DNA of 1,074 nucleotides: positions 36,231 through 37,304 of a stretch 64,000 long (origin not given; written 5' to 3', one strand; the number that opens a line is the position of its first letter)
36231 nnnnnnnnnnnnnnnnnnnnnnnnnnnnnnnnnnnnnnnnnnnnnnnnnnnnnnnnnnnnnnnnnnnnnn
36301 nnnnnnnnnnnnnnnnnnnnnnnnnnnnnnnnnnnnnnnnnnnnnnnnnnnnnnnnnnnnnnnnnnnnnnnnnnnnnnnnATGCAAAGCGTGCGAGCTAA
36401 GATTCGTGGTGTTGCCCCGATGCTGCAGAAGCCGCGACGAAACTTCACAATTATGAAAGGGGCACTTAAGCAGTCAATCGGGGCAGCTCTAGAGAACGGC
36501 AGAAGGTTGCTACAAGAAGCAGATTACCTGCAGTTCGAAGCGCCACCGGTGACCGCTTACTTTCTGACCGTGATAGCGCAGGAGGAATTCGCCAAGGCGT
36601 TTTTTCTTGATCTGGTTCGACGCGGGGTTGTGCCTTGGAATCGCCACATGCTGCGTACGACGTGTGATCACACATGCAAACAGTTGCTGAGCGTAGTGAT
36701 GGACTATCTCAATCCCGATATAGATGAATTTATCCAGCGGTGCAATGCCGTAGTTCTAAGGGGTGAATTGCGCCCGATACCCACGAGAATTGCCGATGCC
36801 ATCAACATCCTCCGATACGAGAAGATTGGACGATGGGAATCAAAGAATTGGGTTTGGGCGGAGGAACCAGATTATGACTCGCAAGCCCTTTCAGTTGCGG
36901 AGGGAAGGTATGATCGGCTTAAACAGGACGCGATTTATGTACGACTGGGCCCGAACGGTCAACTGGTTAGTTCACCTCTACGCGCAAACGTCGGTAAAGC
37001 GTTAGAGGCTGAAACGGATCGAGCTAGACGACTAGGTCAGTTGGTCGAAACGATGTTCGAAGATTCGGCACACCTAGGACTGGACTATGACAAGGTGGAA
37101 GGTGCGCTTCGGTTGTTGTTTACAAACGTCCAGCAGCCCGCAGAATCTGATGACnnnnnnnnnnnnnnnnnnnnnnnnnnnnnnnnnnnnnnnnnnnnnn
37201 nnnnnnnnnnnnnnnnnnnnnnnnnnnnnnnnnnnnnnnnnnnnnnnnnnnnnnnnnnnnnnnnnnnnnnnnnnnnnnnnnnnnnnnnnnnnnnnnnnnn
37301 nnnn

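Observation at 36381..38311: Convergent AbiV-like + DUF2971-like gene pair in a low-GC insertion between rsmC and moeZ: candidate uncharacterised two-gene anti-phage module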

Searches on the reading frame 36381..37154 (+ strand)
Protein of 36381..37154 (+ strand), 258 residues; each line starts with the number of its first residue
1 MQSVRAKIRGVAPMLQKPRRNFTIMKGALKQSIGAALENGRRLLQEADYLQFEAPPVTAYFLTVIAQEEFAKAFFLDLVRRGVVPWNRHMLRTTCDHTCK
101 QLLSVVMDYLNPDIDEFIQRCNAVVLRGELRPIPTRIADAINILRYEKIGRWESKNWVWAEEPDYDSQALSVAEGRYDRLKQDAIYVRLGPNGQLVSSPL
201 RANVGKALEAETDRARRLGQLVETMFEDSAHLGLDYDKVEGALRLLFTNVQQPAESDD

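Call 4: search_protein_families(library=pfam, proteins=[window:36381-37154:+], max_evalue=1)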
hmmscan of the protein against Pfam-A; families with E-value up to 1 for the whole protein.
window:36381-37154:+ (258 aa): 2 families
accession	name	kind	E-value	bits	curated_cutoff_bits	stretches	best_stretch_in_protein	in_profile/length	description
PF18728.6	HEPN_AbiV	-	2.7e-07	31.3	27.1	1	33-215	6-150/155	AbiV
PF14162.11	YozD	-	0.025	15.4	27.5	1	64-89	7-32/56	YozD-like protein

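Call 5: search_protein_families(library=padloc, proteins=[window:36381-37154:+], max_evalue=1)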
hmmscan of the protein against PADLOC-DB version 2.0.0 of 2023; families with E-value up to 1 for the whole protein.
window:36381-37154:+ (258 aa): 0 families

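Call 6: search_protein_families(library=ncbifam, proteins=[window:36381-37154:+], max_evalue=1)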
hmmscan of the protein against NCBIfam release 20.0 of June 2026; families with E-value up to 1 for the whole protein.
window:36381-37154:+ (258 aa): 1 family
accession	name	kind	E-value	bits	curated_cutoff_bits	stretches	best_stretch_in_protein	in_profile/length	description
TIGR04498.1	AbiV_defense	subfamily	5.2e-07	30.1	27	1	35-78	5-48/143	AbiV family abortive infection protein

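Call 7: search_protein_families(library=phrogs, proteins=[window:36381-37154:+], max_evalue=1)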
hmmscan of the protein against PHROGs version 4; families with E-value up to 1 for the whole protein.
window:36381-37154:+ (258 aa): 0 families

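Call 9: find_homologous_proteins(query=window:36381-37154:+)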
Query window:36381-37154:+ (258 aa): 210 proteins with E <= 0.001 among 1277 candidates; the best 120 are listed.
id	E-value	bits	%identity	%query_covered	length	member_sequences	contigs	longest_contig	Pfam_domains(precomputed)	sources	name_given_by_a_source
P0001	2.8e-160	550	100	95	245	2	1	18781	PF18728.7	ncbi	-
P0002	7.5e-117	407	75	95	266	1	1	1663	PF18728.7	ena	-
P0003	1.2e-81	292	57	88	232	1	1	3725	PF18728.7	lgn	-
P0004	7.1e-81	289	58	87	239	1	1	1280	PF18728.7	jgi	jgi:AbiV family abortive infection protein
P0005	1.2e-80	289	56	90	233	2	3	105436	PF18728.7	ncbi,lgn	-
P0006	3.0e-80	287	55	90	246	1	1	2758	PF18728.7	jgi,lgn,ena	-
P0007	4.0e-80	287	57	88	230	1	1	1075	PF18728.7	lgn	-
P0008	5.1e-80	287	57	91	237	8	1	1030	PF18728.7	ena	-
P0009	1.3e-79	285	57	91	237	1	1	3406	PF18728.7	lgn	-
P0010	1.4e-79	285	54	90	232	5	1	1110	PF18728.7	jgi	jgi:AbiV family abortive infection protein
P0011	1.9e-79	285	55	88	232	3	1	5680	PF18728.7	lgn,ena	-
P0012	6.5e-79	283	56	88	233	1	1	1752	PF18728.7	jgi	jgi:AbiV family abortive infection protein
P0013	1.1e-78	282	58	85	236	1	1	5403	PF18728.7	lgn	-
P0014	1.5e-78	282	58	90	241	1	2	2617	PF18728.7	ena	-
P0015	1.5e-77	279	55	90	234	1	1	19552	PF18728.7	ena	-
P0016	2.8e-77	278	56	88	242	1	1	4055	PF18728.7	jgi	-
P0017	4.3e-77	277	55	89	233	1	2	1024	PF18728.7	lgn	-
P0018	1.9e-76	275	55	88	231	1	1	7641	PF18728.7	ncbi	-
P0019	2.1e-76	275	56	91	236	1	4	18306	PF18728.7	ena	-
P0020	3.0e-76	274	56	88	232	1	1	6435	PF18728.7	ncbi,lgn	-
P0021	3.1e-76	274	54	88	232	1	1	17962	PF18728.7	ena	-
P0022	6.4e-76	273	55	88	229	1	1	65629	PF18728.7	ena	-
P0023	8.9e-76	273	54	88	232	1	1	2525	PF18728.7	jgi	jgi:AbiV family abortive infection protein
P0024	1.1e-75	272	54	88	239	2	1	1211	PF18728.7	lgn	-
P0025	1.2e-75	272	57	86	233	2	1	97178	PF18728.7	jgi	jgi:AbiV family abortive infection protein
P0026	2.1e-75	272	56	87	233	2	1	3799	PF18728.7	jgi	jgi:hypothetical protein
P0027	3.0e-75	271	53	91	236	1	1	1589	PF18728.7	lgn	-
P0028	1.4e-74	269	54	87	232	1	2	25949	PF18728.7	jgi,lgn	-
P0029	2.2e-74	268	53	86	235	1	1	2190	PF18728.7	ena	-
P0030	4.3e-74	267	57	84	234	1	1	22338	PF18728.7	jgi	jgi:AbiV family abortive infection protein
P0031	4.5e-74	267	53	88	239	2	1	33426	PF18728.7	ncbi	-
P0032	5.2e-74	267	56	85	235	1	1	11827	PF18728.7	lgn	-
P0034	7.3e-74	267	55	89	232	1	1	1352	PF18728.7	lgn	-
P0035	7.4e-74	266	56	87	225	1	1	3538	PF18728.7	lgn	-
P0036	8.1e-74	266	55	86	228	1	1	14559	PF18728.7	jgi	jgi:AbiV family abortive infection protein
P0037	1.2e-73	266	56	88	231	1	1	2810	PF18728.7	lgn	-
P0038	1.3e-73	266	56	88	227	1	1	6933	PF18728.7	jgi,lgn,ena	-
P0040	1.8e-73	265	53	91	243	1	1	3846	PF18728.7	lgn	-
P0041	3.3e-73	264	55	85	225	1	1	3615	PF18728.7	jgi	-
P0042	1.8e-72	262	56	84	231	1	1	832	PF18728.7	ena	-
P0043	8.1e-72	260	52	88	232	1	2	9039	PF18728.7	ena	-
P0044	1.1e-71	259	54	87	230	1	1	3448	PF18728.7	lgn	-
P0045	3.7e-71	258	52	89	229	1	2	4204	PF18728.7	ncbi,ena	-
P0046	4.0e-70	254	54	88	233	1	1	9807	PF18728.7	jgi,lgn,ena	-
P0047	8.8e-70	253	52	88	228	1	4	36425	PF18728.7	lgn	-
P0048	2.6e-69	252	53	87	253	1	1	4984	PF18728.7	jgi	jgi:AbiV family abortive infection protein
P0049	4.1e-69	251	54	88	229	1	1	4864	PF18728.7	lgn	-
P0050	1.4e-68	249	60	74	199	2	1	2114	PF18728.7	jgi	jgi:AbiV family abortive infection protein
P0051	8.2e-67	243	54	82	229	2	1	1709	PF18728.7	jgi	-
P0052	8.4e-67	243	50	88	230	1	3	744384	PF18728.7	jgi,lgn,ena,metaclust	jgi:AbiV family abortive infection protein|metaclust:\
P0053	5.1e-66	241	49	86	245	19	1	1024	PF18728.7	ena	-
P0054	5.4e-66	241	46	96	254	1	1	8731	PF18728.7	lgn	-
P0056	2.4e-65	239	51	84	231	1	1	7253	PF18728.7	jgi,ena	-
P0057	7.5e-65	237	50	84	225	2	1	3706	PF18728.7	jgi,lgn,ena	-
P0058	3.1e-64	235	51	82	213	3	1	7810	PF18728.7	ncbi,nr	ncbi:MAG: hypothetical protein KKA32_07130 [Actinobacteria bacterium]|nr:hypothetical protein [Actin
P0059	3.8e-64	235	49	87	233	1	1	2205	PF18728.7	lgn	-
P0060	7.6e-64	234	49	86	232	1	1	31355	PF18728.7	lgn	-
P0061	2.0e-63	232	52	82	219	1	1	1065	PF18728.7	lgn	-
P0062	3.1e-63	232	51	86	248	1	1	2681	PF18728.7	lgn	-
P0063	7.2e-62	227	52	82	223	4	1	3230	PF18728.7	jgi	-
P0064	3.0e-61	225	46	89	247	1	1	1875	PF18728.7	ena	-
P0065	1.4e-60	223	48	87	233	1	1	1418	PF18728.7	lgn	-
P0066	3.8e-60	222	47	91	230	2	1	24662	PF18728.7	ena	-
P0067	6.2e-60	221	48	88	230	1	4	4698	PF18728.7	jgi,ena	jgi:AbiV family abortive infection protein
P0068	1.4e-59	220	53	86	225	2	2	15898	PF18728.7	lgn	-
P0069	1.4e-59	220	49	87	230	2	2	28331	PF18728.7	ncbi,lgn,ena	-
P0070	1.6e-59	220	48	91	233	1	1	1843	PF18728.7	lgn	-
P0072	3.2e-59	219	52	86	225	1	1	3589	PF18728.7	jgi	jgi:AbiV family abortive infection protein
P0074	6.3e-57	211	42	86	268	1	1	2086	PF18728.7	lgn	-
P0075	6.5e-57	211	53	78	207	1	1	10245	PF18728.7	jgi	jgi:AbiV family abortive infection protein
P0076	9.7e-57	210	46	86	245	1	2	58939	PF18728.7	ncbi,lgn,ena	-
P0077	2.5e-56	209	47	86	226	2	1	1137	PF18728.7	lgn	-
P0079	1.3e-55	207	45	91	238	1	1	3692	PF18728.7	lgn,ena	-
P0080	1.6e-55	206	43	89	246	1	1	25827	PF18728.7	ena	-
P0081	2.0e-55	206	45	86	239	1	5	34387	PF18728.7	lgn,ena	-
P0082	4.0e-55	205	45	86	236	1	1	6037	PF18728.7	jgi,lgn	jgi:hypothetical protein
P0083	7.1e-55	204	46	88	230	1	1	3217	PF18728.7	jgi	jgi:AbiV family abortive infection protein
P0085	1.4e-54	203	45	82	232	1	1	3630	PF18728.7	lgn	-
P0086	1.9e-54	203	45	86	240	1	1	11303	PF18728.7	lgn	-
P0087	3.3e-54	202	44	89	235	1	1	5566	PF18728.7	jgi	jgi:AbiV family abortive infection protein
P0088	6.9e-54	201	43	86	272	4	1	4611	PF18728.7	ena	-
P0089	7.2e-54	201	45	86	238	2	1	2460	PF18728.7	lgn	-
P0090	1.3e-53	200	40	88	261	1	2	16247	PF18728.7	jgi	jgi:AbiV family abortive infection protein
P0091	1.7e-53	200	43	90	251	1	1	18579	PF18728.7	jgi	jgi:AbiV family abortive infection protein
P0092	2.2e-53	199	45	85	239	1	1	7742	PF18728.7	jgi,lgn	jgi:hypothetical protein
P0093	2.3e-53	199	42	86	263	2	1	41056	PF18728.7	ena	-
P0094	2.5e-53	199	41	89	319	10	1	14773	PF18728.7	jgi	jgi:AbiV family abortive infection protein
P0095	3.0e-53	199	45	88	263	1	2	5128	PF18728.7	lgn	-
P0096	6.5e-53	198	45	85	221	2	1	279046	PF18728.7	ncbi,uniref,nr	ncbi:hypothetical protein [Methyloceanibacter sp.]|uniref:hypothetical protein n=1 Tax=Methyloceanib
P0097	7.4e-53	198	43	84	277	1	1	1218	PF18728.7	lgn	-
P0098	8.9e-53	197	45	88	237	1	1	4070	PF18728.7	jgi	jgi:AbiV family abortive infection protein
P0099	1.2e-52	197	40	89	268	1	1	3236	PF18728.7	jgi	jgi:AbiV family abortive infection protein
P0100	1.7e-52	197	46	87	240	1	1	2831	PF18728.7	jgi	jgi:AbiV family abortive infection protein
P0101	1.7e-52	196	46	87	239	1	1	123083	PF18728.7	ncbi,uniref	ncbi:AbiV family abortive infection protein [Mesorhizobium opportunistum]|uniref:AbiV family abortiv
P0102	2.0e-52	196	47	86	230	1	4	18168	PF18728.7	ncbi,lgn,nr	ncbi:MAG: hypothetical protein LCH62_01740 [Proteobacteria bacterium]|nr:hypothetical protein [Pseud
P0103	2.1e-52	196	39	91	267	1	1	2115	PF18728.7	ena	-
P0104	2.2e-52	196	45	86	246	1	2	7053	PF18728.7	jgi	jgi:AbiV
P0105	3.5e-52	195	40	86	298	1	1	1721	PF18728.7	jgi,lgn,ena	-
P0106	3.5e-52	195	45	88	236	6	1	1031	PF18728.7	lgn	-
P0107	6.8e-52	195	47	81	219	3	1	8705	PF18728.7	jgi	-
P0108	7.8e-52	194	43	83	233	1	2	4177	PF18728.7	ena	-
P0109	7.8e-52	194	45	86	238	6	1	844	PF18728.7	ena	-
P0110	8.4e-52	194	45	88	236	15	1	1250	PF18728.7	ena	-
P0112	1.3e-51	194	39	90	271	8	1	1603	PF18728.7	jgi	jgi:AbiV family abortive infection protein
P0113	1.3e-51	194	44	88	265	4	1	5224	PF18728.7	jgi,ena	-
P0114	1.3e-51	194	41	90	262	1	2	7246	PF18728.7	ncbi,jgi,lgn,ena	-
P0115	1.5e-51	193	44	87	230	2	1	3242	PF18728.7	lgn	-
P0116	3.4e-51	192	45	86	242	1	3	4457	PF18728.7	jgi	jgi:AbiV family abortive infection protein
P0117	3.4e-51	192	44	86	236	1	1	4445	PF18728.7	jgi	jgi:AbiV family abortive infection protein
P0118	3.5e-51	192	42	92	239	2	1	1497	PF18728.7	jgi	jgi:AbiV family abortive infection protein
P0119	3.9e-51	192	43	89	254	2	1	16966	PF18728.7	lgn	-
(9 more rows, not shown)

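Call 15: find_encoding_contigs(protein=P0001, flank=10000, max_places=4)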
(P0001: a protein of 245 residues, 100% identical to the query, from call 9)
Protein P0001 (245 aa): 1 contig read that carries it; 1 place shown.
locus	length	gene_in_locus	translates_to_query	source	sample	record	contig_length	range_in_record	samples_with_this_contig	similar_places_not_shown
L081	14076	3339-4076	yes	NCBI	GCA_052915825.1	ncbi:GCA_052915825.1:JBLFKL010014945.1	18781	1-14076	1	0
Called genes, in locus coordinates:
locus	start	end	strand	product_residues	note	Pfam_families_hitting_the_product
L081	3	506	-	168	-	?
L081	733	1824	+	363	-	PF01207:Dus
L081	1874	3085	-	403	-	PF05175:MTS, PF05175:MTS, PF01209:Ubie_methyltran (weak), PF06325:PrmA, PF08241:Methyltransf_11, PF08242:Methyltransf_12, PF13649:Methyltransf_25, PF13847:Methyltransf_31, +6 more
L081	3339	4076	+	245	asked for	PF18728:HEPN_AbiV (weak)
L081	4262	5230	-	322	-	-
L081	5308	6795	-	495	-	PF02597:ThiS, PF00899:ThiF, PF00581:Rhodanese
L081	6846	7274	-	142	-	PF01398:JAB (faint), PF14464:Prok-JAB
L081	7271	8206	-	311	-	PF00291:PALP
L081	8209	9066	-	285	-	PF00581:Rhodanese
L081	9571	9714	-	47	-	-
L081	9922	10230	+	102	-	-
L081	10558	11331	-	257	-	PF00581:Rhodanese (faint)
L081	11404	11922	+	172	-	PF00072:Response_reg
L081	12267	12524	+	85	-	-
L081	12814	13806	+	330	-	PF08100:Dimerisation, PF00891:Methyltransf_2, PF13649:Methyltransf_25 (weak)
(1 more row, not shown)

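Call 19: find_encoding_contigs(protein=P0002, flank=10000, max_places=4)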
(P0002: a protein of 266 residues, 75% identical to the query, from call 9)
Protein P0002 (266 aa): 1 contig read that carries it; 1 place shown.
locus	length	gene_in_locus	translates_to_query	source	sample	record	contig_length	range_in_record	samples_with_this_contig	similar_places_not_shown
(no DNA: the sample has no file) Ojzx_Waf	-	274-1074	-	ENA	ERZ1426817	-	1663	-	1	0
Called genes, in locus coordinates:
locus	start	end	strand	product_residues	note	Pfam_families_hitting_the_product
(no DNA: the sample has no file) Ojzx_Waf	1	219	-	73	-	?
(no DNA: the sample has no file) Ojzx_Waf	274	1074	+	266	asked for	PF18728:HEPN_AbiV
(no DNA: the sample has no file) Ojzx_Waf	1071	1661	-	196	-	?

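Call 26: find_related_loci(query=A2, collection=metagenome_contigs, flank=10000)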
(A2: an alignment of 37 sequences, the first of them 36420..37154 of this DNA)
Query A2 (245 aa) in metagenome_contigs; peptide patterns used: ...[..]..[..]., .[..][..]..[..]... (x = any residue, [..] = any of these).
459 stretches matched a pattern; 271 encode a relative of the query (tblastn E <= 1e-3); the best 80 are kept; 80 distinct loci.
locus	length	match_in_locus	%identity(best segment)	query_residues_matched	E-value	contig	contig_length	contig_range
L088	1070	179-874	55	9-241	7e-93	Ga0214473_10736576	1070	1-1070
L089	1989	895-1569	56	12-237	4e-88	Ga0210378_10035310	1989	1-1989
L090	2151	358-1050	55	3-236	4e-87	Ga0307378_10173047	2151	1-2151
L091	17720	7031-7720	56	6-238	3e-84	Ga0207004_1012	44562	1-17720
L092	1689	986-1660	56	12-237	4e-87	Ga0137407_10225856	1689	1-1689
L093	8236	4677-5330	57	16-236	6e-83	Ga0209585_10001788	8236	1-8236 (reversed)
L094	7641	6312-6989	54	12-239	2e-82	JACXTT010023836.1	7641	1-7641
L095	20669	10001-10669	54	12-235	3e-81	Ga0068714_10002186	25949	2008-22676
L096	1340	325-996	55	13-237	2e-86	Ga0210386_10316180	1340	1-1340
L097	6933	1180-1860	56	12-239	4e-80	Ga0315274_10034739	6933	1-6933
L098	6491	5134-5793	55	16-237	1e-78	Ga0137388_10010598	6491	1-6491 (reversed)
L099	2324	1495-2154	54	12-237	4e-78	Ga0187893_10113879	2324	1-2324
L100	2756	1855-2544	50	16-244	9e-77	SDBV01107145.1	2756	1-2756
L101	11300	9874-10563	52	12-242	8e-75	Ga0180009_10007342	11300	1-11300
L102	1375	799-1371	62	18-209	1e-78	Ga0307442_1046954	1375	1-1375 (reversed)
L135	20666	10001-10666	45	18-240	7e-61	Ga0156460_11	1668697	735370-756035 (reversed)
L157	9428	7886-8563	41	9-235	4e-56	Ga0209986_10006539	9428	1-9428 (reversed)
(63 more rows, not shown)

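Call 43: search_solved_structures(query=A2, max_evalue=1)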
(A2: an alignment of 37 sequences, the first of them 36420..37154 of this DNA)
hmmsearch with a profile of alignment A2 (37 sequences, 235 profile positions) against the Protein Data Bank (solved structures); distinct sequences matched with E-value up to 1: 3.
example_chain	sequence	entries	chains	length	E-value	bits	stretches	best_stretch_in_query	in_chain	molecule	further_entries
8cws_A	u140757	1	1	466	0.04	16.4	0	187-229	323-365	F4132-2 Chain A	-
7mwr_B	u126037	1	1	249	0.041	16.3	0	181-231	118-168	LHD101B4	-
8cwy_A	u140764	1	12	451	0.046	16.2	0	187-229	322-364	T32-15-1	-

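Call 57: predict_structure(alignment_id=A2)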
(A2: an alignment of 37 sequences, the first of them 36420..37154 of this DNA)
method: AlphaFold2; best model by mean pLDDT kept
length: 245 residues; sequences in the alignment: 37
mean_pLDDT: 90.9   pTM: 0.88
mean pLDDT of the five models: 90.9, 90.2, 90.2, 89.8, 89.7
residues with pLDDT >= 90: 183; 70-90: 45; 50-70: 13; < 50: 4
segments of 3 or more residues with pLDDT < 50: none
pLDDT, mean of each block of 10 residues (from residue 1): 62 94 98 92 86 98 96 94 97 98 94 91 98 94 92 97 89 91 87 93 98 90 95 77 50
secondary structure, 60 per line:
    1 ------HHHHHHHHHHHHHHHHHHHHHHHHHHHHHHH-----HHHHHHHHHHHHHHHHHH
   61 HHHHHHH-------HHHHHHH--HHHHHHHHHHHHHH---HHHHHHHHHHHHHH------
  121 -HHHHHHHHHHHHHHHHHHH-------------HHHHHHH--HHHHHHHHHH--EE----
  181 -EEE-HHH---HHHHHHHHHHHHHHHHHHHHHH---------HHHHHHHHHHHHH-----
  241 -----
elements in order: H7-37 H43-67 H75-81 H84-97 H101-114 H122-140 H154-160 H163-172 E182-184 H192-213 H223-235

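Call 63: fold_search(model_id=the predicted structure, library=pdb)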
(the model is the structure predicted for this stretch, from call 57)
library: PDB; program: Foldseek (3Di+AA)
matches with E <= 10: 727; with E <= 0.001: 0
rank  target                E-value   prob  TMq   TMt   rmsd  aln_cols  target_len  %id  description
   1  4u5a_C                1.0e-01  0.47  0.19  0.24  15.9       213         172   10  Sporozoite Protein for Cell Traversal (released 2014-12-24)
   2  5vxm_A                2.4e-01  0.20  0.20  0.20  19.7       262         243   13  2.05 A resolution structure of IpaD from Shigella flexneri in complex with single-domain antibody 20ipaD (released 2017-08-30)
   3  7ymj_A                2.6e-01  0.18  0.20  0.18  19.2       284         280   12  Cryo-EM structure of alpha1AAR-Nb6 complex bound to tamsulosin (released 2023-07-05)
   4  7yon_R                3.0e-01  0.21  0.21  0.18  18.2       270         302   11  Complex structure of Neuropeptide Y Y2 receptor in complex with PYY(3-36) and Gi (released 2023-03-22)
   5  7aan_B                3.6e-01  0.14  0.14  0.13  38.1       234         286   14  Crystal structure of the F-BAR domain of PSTIPIP1 (released 2022-02-23)
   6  6pb1_P                3.8e-01  0.28  0.26  0.23  17.9       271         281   12  Cryo-EM structure of Urocortin 1-bound Corticotropin-releasing factor 2 receptor in complex with Gs protein and Nb35 (released 2020-02-12)
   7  8yn9_R                4.0e-01  0.25  0.24  0.22  18.7       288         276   12  Cryo-EM structure of histamine H4 receptor in complex with histamine and Gi (released 2024-10-09)
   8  9lrc                  4.8e-01  0.30  0.27  0.24  17.5       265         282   12  Cryo-EM structure of the histamine H4 receptor-Gi protein complex (Receptor focused) (released 2025-06-11)
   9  7cfm_R                5.0e-01  0.16  0.21  0.19  20.5       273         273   14  Cryo-EM structure of the P395-bound GPBAR-Gs complex (released 2020-09-09)
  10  9buc_R                5.5e-01  0.28  0.26  0.19  17.9       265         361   12  Human calcitonin Receptor in complex with Gs and cagrilintide in the bypass conformation (repeat) (released 2025-04-23)
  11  6tq9_A                6.3e-01  0.16  0.22  0.19  17.9       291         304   10  Crystal structure of the Orexin-1 receptor in complex with SB-408124 (released 2020-01-01)
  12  7aal_A                6.6e-01  0.16  0.21  0.18  37.7       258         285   11  Crystal structure of the F-BAR domain of PSTIPIP1, G258A mutant (released 2022-02-23)
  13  8xbh_R                6.6e-01  0.15  0.22  0.19  24.1       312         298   10  Human GPR34 -Gi complex bound to M1 (released 2023-12-27)
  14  1t8b_A                6.9e-01  0.21  0.23  0.26  16.7       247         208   10  Crystal structure of refolded PHOU-like protein (gi 2983430) from Aquifex aeolicus (released 2004-12-07)
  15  9m4q                  6.9e-01  0.20  0.24  0.22  16.9       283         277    9  CryoEM structure of the alpha1AAR complex with doxazosin (released 2025-07-02)
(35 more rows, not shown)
